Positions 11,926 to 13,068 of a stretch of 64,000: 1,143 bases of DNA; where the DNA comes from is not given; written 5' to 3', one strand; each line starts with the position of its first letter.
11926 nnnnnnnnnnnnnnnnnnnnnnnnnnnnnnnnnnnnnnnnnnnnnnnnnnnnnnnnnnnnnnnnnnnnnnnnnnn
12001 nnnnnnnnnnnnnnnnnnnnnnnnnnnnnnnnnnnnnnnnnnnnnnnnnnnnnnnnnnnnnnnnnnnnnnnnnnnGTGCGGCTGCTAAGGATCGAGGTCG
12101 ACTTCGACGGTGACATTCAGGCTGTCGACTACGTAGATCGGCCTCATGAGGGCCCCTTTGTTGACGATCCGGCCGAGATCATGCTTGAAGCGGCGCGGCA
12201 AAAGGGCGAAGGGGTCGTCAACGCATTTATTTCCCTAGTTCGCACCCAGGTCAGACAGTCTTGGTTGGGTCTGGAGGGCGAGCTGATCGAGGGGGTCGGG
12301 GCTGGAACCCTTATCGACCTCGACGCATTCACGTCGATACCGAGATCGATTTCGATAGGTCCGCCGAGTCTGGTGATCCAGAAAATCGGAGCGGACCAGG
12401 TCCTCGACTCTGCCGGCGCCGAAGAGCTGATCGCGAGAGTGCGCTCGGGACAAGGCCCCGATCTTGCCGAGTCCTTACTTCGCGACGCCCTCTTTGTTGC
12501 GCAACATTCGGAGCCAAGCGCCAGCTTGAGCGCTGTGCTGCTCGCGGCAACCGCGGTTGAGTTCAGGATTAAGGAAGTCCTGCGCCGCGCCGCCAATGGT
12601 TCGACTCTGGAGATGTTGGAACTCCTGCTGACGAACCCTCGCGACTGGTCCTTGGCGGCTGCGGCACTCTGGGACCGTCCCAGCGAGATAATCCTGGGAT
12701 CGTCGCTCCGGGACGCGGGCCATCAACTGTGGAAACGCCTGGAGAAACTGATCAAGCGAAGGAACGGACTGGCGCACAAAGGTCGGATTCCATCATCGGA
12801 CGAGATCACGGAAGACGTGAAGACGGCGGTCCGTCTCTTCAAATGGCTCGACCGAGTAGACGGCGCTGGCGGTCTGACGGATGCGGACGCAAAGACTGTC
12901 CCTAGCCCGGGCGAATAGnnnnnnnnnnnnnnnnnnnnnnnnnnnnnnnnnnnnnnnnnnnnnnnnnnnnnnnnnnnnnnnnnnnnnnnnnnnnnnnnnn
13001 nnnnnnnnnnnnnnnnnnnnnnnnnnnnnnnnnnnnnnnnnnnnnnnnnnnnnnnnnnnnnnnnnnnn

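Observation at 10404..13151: Candidate undescribed defence cassette: TIR-like protein plus HEPN-motif protein plus small HTH protein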

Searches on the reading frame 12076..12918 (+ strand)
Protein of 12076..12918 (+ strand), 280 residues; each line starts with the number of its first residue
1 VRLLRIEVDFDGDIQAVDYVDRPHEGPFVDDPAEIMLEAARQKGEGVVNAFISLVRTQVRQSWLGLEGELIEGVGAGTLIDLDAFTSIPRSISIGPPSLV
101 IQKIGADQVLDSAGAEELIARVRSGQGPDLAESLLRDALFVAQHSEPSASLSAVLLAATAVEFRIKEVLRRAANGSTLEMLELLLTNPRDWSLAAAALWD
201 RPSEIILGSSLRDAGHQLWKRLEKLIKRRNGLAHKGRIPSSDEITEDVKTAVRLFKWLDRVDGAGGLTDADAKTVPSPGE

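Call 4: search_protein_families(library=pfam, proteins=[window:12076-12918:+], max_evalue=0.1)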
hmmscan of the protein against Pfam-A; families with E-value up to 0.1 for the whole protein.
window:12076-12918:+ (280 aa): 1 family
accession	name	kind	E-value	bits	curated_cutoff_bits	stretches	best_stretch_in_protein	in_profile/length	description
PF18735.6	HEPN_RiboL-PSP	-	0.00037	20.9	28.4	1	220-254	144-181/191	RiboL-PSP-HEPN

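Call 5: search_protein_families(library=padloc, proteins=[window:12076-12918:+], max_evalue=0.1)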
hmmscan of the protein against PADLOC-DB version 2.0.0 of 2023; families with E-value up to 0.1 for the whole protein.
window:12076-12918:+ (280 aa): 1 family
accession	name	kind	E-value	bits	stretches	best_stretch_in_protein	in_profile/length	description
PDLC03820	RTasHEPN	-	0.0047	15.1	1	153-234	7-89/148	DRT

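Call 6: search_protein_families(library=ncbifam, proteins=[window:12076-12918:+], max_evalue=0.1)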
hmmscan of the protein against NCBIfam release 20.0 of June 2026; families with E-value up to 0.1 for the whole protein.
window:12076-12918:+ (280 aa): 1 family
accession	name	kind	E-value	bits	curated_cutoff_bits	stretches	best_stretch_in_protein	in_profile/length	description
NF053820.1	MBLfold_Strvi7410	exception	0.069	12.5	525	1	146-228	245-326/343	Strvi_7410 family MBL fold metallo-hydrolase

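Call 9: find_homologous_proteins(query=window:12076-12918:+)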
Query window:12076-12918:+ (280 aa): 9 proteins with E <= 0.001 among 6680 candidates.
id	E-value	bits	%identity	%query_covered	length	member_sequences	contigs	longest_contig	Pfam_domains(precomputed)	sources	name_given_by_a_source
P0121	7.3e-175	598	100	100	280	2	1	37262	-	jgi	jgi:hypothetical protein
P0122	1.2e-139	483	84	94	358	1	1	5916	-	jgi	jgi:hypothetical protein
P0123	2.3e-139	482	84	94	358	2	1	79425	-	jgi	jgi:hypothetical protein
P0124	4.2e-110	386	71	95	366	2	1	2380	-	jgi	-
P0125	6.4e-73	264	52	93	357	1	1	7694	-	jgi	jgi:hypothetical protein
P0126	3.3e-68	248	51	93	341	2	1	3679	PF18735.7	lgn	-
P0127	1.1e-67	247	49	93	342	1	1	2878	-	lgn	-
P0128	7.2e-48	182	40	94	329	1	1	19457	-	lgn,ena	-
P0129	3.0e-10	58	29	76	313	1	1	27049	-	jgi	jgi:hypothetical protein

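Call 12: find_encoding_contigs(protein=P0123, flank=8000, max_places=3)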
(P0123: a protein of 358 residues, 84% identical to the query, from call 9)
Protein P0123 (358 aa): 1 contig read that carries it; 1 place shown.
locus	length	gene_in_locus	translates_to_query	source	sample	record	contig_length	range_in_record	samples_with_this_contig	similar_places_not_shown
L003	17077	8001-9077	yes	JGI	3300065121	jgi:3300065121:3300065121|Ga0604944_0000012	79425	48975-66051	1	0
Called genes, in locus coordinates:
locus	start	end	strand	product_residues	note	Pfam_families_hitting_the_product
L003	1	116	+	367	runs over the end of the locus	PF04389:Peptidase_M28, PF01546:Peptidase_M20, PF05343:Peptidase_M42 (weak), PF07687:M20_dimer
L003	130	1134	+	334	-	PF12982:DUF3866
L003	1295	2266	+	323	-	PF02899:Phage_int_SAM_1, PF13495:Phage_int_SAM_4 (faint), PF00589:Phage_integrase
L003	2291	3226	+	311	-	PF01149:Fapy_DNA_glyco, PF06831:H2TH, PF06827:zf-FPG_IleRS (weak)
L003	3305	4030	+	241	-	PF11967:RecO_N, PF02565:RecO_C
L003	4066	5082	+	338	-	PF01966:HD, PF13286:HD_assoc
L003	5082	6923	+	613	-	PF01807:Zn_ribbon_DnaG, PF08275:DNAG_N, PF01751:Toprim, PF13155:Toprim_2, PF13662:Toprim_4, PF10410:DnaB_bind (weak)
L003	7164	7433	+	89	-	-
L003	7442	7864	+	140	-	-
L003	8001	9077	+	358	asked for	-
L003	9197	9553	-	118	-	-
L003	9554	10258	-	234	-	-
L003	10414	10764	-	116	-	PF18705:DUF5643 (weak)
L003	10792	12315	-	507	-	PF17164:DUF5122 (faint)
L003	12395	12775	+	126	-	-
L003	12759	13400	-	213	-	-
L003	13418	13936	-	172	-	PF09851:SHOCT (weak)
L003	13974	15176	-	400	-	PF06722:EryCIII-like_C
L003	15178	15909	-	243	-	PF00106:adh_short, PF08659:KR, PF23441:SDR (weak), PF13561:adh_short_C2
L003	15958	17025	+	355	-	-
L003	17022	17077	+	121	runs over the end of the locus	PF01627:Hpt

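Call 13: find_encoding_contigs(protein=P0125, flank=8000, max_places=3)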
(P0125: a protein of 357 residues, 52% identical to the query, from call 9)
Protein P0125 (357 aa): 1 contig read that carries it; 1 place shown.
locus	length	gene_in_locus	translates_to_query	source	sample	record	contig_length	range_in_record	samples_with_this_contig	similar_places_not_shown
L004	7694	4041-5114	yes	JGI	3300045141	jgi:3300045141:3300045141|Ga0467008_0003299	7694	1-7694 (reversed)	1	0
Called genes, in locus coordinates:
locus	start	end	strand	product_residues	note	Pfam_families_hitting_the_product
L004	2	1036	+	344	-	?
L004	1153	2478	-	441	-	PF01565:FAD_binding_4, PF04030:ALO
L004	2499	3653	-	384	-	PF00083:Sugar_tr (faint), PF07690:MFS_1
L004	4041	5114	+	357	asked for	-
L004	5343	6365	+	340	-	PF00753:Lactamase_B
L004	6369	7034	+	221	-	-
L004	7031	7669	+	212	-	-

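Call 14: find_encoding_contigs(protein=P0128, flank=8000, max_places=3)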
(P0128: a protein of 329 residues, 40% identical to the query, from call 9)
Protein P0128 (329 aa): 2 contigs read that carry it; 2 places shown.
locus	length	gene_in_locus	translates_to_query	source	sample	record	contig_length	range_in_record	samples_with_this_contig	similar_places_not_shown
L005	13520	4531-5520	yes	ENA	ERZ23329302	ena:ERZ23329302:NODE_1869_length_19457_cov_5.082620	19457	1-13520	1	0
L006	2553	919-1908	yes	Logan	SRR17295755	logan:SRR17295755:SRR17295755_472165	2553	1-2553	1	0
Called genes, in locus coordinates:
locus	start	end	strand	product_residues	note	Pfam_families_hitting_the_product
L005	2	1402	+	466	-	?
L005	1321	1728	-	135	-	-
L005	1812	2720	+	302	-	PF13814:Replic_Relax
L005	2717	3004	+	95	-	-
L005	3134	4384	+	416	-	PF13102:Phage_int_SAM_5 (weak), PF00589:Phage_integrase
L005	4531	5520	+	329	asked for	-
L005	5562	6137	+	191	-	-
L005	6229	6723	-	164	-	-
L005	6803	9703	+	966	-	PF14280:DUF4365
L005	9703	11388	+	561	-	PF20469:OLD-like_TOPRIM (weak)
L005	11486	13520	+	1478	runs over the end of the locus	PF13401:AAA_22 (weak)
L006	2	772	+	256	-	?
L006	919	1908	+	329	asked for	-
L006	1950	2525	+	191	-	-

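Call 15: find_encoding_contigs(protein=P0129, flank=8000, max_places=3)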
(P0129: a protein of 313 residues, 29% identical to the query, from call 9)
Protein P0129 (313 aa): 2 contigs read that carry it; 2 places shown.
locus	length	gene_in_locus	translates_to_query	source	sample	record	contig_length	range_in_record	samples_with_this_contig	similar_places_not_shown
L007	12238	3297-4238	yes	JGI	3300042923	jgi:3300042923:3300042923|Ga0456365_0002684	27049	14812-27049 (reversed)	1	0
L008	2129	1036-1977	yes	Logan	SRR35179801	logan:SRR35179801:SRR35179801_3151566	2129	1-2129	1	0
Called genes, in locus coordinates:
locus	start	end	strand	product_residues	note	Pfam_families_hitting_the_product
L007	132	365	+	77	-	-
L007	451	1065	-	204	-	-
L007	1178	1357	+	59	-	-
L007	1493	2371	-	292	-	PF08378:NERD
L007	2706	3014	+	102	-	-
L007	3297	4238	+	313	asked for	-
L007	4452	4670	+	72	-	-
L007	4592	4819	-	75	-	-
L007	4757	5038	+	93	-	-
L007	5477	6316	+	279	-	-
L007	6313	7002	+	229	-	PF12686:DUF3800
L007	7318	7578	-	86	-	-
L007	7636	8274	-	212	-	-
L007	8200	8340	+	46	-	-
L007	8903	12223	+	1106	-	PF28173:Upx-like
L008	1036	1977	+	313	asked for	-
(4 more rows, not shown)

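Call 30: search_protein_representatives(alignment_id=A2)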
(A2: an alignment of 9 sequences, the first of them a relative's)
Query: 9 sequences, 342 profile positions. Proteins with E-value up to 0.001 (for the whole library): 886; up to 1e-10: 548; up to 1e-30: 270. The best 150 are listed.
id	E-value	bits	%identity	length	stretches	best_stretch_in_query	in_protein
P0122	1.6e-164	563.5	-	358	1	2-337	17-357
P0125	2.5e-160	549.7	-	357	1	2-340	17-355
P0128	1.8e-125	435.1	-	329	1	13-341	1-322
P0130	2.5e-92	326.1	-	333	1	5-332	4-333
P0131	1.1e-83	297.6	-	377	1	3-336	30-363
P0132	1.1e-78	281.2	-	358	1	3-338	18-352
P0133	6.9e-76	272.0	-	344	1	2-334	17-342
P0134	3.7e-75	269.6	-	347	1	4-335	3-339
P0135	6.4e-75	268.9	-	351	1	3-334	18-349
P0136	6.8e-74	265.5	-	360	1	4-339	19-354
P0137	9.3e-73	261.7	-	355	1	5-336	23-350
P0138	6.5e-72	259.0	-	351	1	3-337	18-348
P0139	4.5e-71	256.2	-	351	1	2-334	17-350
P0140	1.6e-68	247.8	-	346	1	4-335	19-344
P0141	4.1e-66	239.9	-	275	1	73-333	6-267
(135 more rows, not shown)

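Call 33: search_solved_structures(query=A4, max_evalue=10, show_alignments=2)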
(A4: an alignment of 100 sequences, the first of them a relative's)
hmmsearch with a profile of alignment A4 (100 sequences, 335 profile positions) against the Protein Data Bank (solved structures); distinct sequences matched with E-value up to 10: 4.
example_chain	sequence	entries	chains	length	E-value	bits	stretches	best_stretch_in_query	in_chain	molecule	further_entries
22vl_e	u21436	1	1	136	0.16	14.5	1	36-122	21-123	ATP synthase epsilon chain, chloroplastic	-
1jqj_A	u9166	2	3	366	1.1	11.7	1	94-171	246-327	DNA polymerase III, beta chain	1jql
9hxd_A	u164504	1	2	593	1.5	11.3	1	279-311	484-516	Bacterial antiviral defense protein Ec2ApeA from Escherichia coli strain 2-156-04_S4_C1 (o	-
9hxi_A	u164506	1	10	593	1.5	11.3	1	279-311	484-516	Bacterial antiviral defense protein Ec2ApeA from Escherichia coli strain 2-156-04_S4_C1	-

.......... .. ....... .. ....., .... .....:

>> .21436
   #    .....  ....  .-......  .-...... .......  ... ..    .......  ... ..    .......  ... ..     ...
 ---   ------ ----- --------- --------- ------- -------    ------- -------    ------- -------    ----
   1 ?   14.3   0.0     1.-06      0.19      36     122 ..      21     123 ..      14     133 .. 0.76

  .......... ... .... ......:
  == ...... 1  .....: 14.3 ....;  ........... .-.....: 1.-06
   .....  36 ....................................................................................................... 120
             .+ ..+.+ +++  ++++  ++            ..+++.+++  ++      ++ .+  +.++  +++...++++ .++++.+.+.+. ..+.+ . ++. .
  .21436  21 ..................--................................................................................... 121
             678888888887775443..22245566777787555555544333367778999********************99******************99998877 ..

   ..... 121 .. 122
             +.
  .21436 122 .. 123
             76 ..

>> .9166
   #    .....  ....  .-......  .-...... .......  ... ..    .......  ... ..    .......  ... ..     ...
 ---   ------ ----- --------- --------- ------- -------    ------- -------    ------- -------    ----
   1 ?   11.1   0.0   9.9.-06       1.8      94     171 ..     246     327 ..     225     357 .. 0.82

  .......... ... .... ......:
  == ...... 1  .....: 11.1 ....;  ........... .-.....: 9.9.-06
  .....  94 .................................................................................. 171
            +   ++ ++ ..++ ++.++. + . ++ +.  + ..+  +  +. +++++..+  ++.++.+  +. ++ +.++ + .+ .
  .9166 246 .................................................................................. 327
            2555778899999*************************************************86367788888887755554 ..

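Call 34: search_protein_families(library=pfam, alignment_id=A4, max_evalue=0.01)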
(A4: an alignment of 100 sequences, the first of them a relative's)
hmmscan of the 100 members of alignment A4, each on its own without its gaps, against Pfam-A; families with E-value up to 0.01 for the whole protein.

A. member 1, P0122 (358 aa): 1 family
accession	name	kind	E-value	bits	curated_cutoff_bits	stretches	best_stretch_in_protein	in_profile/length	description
PF18735.6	HEPN_RiboL-PSP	-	0.0035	17.7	28.4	0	311-349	143-182/191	RiboL-PSP-HEPN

B. families by the number of members that match (of 100 scanned): 7 families
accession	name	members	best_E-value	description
PF18735.6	HEPN_RiboL-PSP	15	1.9e-05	RiboL-PSP-HEPN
PF01934.22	HepT-like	1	0.00077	Ribonuclease HepT-like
PF18737.6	HEPN_MAE_28990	1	0.003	MAE_28990/MAE_18760-like HEPN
PF09509.15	Hypoth_Ymh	1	0.004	Protein of unknown function (Hypoth_ymh)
PF13643.11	DUF4145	1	0.0093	Domain of unknown function (DUF4145)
PF18731.6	HEPN_Swt1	1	0.0096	Swt1-like HEPN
PF07739.18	TipAS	1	0.0096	TipAS antibiotic-recognition domain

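Call 39: predict_structure(alignment_id=A4)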
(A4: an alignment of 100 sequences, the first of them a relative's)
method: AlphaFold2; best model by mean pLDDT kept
length: 358 residues; sequences in the alignment: 100
mean_pLDDT: 86.3   pTM: 0.87
mean pLDDT of the five models: 86.3, 86.2, 86.0, 85.5, 85.3
residues with pLDDT >= 90: 238; 70-90: 70; 50-70: 23; < 50: 27
segments of 3 or more residues with pLDDT < 50: 70-87, 185-192
pLDDT, mean of each block of 10 residues (from residue 1): 94 93 96 96 69 80 76 34 49 92 95 79 87 96 97 95 89 87 48 69 96 97 97 91 89 95 95 93 74 87 95 96 96 95 97 91
secondary structure, 60 per line:
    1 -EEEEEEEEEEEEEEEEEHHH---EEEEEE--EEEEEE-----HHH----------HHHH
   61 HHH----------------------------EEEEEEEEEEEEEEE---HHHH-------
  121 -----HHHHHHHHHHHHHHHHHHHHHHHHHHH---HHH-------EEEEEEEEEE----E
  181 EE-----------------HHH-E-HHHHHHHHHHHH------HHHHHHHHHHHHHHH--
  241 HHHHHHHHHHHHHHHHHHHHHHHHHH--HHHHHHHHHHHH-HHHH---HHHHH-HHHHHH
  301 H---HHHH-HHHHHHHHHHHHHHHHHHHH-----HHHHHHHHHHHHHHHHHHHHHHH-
elements in order: E2-18 E25-30 E33-38 H57-63 E92-106 H110-113 H126-152 E166-175 E180-182 H206-217 H224-238 H241-266 H269-280 H282-285 H289-293 H295-301 H305-308 H310-329 H335-357

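Call 41: find_related_loci(query=A2, collection=genome_contigs, flank=6000)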
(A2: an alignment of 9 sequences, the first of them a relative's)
Query A2 (358 aa) in genome_contigs; peptide patterns used: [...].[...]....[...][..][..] (x = any residue, [..] = any of these).
36 stretches matched a pattern, but none encodes a relative of the query by tblastn (E <= 1e-3).

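Call 43: fold_search(model_id=the predicted structure, library=pdb)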
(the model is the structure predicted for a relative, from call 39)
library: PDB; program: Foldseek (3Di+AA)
matches with E <= 10: 205; with E <= 0.001: 0
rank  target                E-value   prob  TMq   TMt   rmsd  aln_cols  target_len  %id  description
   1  8dwt_A                7.7e-02  0.08  0.14  0.14  25.8       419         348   13  SPOP W22R Form 2 (released 2023-01-18)
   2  7pua_Fi               2.2e-01  0.08  0.10  0.08  15.3       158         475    9  Middle assembly intermediate of the Trypanosoma brucei mitoribosomal small subunit (released 2022-03-02)
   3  8dwt_C                3.3e-01  0.04  0.13  0.13  26.0       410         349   10  SPOP W22R Form 2 (released 2023-01-18)
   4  8zop                  4.1e-01  0.09  0.15  0.14  21.1       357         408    9  Structure of FasV in complex with FAD (released 2025-04-02)
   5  8kea_P                4.4e-01  0.02  0.09  0.10  32.7       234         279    9  Cyanophage A-1(L) baseplate-initiators (released 2024-04-10)
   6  3gei_C                5.4e-01  0.06  0.15  0.17  18.6       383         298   12  Crystal structure of MnmE from Chlorobium tepidum in complex with GCP (released 2009-10-27)
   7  8zp7_G                6.1e-01  0.02  0.10  0.13  21.4       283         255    8  Cryo-EM structure of Cas5-HNH Cascade bound with sDNA, Conf1 (released 2024-12-04)
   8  8htt_B                7.1e-01  0.02  0.13  0.12  22.5       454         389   10  Cryo-EM structure of human TMEM87A, gluconate-bound (released 2023-12-27)
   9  8jbb_A                8.0e-01  0.38  0.23  0.19   8.5       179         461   23  Crystal Structure of the Csm6 from Thermus thermophilus HB8 in complex with A2>p (released 2023-12-13)
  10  1wwp_A                8.9e-01  0.41  0.20  0.48   7.8       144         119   13  Crystal structure of ttk003001694 from Thermus Thermophilus HB8 (released 2005-07-12)
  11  8qmb_A                9.4e-01  0.02  0.10  0.07  22.8       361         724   10  Nucleant-assisted 2.0 A resolution structure of the Streptococcus pneumoniae topoisomerase IV-V18mer DNA complex with  (released 2024-10-02)
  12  6v0b_A                9.4e-01  0.02  0.08  0.09  15.5       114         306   18  Unliganded ELIC in POPC-only nanodiscs. (released 2020-01-15)
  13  6wxe_2                9.4e-01  0.02  0.12  0.07  37.8       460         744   10  Cryo-EM reconstruction of VP5*/VP8* assembly from rhesus rotavirus particles - Upright conformation (released 2021-01-20)
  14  8pe3_A                9.9e-01  0.33  0.24  0.23   8.7       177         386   13  Structure of Csm6' from Streptococcus thermophilus in complex with cyclic hexa-adenylate (cA6) (released 2023-10-04)
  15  9bz4_C                9.9e-01  0.02  0.14  0.13  27.9       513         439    8  Crystal structure of the C2 and GAP domains of human p120RasGAP (released 2025-01-22)
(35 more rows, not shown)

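Call 46: find_related_loci(query=A6, collection=genome_contigs, flank=6000)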
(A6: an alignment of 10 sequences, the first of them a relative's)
Query A6 (358 aa) in genome_contigs; peptide patterns used: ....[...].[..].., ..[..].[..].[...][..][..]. (x = any residue, [..] = any of these).
113 stretches matched a pattern; 17 encode a relative of the query (tblastn E <= 1e-3); 17 distinct loci.
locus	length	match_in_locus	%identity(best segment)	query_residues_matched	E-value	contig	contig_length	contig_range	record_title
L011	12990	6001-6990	38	1-350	2e-50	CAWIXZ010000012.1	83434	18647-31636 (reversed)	MAG: uncultured Chloroflexia bacterium isolate MFD05747.bin.2.176 genome assembly, contig: contig_41153, whole genome sh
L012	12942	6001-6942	38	1-347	4e-47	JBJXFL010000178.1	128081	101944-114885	MAG: Bryobacteraceae bacterium isolate F1F2.bin.453 k127_8775419, whole genome shotgun sequence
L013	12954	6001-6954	36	1-349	6e-44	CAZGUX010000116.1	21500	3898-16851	MAG TPA_asm: uncultured Solibacteraceae bacterium isolate binchicken_co200_316 genome assembly, contig: k141_607201, who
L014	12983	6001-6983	33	1-350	4e-39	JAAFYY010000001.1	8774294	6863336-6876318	Streptacidiphilus sp. 4-A2 Streptacidiphilus, whole genome shotgun sequence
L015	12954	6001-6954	34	1-348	5e-41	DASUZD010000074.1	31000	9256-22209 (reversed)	MAG TPA_asm: Gaiellaceae bacterium isolate SMAG_U1913 k141_1029838, whole genome shotgun sequence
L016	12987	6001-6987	32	1-357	8e-38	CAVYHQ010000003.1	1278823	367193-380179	MAG: Bryobacterales bacterium isolate MFD03726.bin.1.49 genome assembly, contig: contig_12407, whole genome shotgun sequ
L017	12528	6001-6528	41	182-357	2e-35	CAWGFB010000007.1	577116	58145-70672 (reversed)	MAG: uncultured Solirubrobacterales bacterium isolate MFD05705.bin.2.43 genome assembly, contig: contig_61316, whole gen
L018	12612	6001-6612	43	120-327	3e-33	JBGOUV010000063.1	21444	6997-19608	MAG: Terriglobia bacterium isolate OBJ_0618_7090110_130 k141_70914_length_21444_cov_17.9074, whole genome shotgun sequen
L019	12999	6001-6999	30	1-356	2e-32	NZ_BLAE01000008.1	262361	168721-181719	Acrocarpospora macrocephala strain NBRC 16266 sequence008, whole genome shotgun sequence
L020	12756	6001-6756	33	92-348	3e-31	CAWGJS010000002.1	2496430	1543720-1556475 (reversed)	MAG: uncultured Actinomycetota bacterium isolate MFD02579.bin.1.115 genome assembly, contig: contig_2596, whole genome s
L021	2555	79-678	36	121-323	2e-27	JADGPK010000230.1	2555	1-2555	MAG: Solirubrobacteraceae bacterium isolate Chersky.15_14 contig-100_46539, whole genome shotgun sequence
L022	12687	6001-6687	33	120-349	2e-22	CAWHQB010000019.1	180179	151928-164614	MAG: uncultured Actinomycetota bacterium isolate MFD08497.bin.2.53 genome assembly, contig: contig_3121, whole genome sh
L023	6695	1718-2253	50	173-349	4e-33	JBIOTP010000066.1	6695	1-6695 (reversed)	MAG: Solirubrobacteraceae bacterium isolate MAG157 k127_1513282, whole genome shotgun sequence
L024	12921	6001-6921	31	1-349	2e-31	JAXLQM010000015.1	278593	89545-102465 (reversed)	MAG: Bryobacteraceae bacterium isolate STL-ACI3 C4.145.fa-15, whole genome shotgun sequence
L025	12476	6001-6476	41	193-349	4e-19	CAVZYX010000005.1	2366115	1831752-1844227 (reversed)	MAG: uncultured Actinomycetes bacterium isolate MFD04212.bin.1.177 genome assembly, contig: contig_3555, whole genome sh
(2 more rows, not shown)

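Call 63: search_protein_families(library=pfam, alignment_id=A8, max_evalue=0.00001)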
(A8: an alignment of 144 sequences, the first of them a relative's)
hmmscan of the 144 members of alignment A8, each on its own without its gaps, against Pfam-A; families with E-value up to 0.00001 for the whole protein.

A. member 1, L011:733-2193:- (487 aa): 0 families

B. families by the number of members that match (of 144 scanned): 115 families (the first 25 are shown)
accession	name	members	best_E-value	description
PF02371.22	Transposase_20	3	2.1e-21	Transposase IS116/IS110/IS902 family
PF13560.12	HTH_31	3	3.2e-10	Helix-turn-helix domain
PF00664.28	ABC_membrane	2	3e-55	ABC transporter transmembrane region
PF00005.33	ABC_tran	2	1.6e-31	ABC transporter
PF01548.23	DEDD_Tnp_IS110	2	2.3e-25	Transposase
PF06114.19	Peptidase_M78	2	5.8e-25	IrrE N-terminal-like domain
PF13649.12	Methyltransf_25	2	1.8e-20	Methyltransferase domain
PF01850.27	PIN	2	5.6e-19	PIN domain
PF08241.18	Methyltransf_11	2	1.4e-18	Methyltransferase domain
PF13847.12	Methyltransf_31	2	2.6e-13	Methyltransferase domain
PF13489.12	Methyltransf_23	2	4.6e-13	Methyltransferase domain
PF01381.28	HTH_3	2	1.6e-12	Helix-turn-helix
PF08242.18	Methyltransf_12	2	3.2e-12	Methyltransferase domain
PF12844.13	HTH_19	2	6.2e-08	Helix-turn-helix domain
PF00821.23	PEPCK_GTP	1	2.1e-167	Phosphoenolpyruvate carboxykinase C-terminal P-loop domain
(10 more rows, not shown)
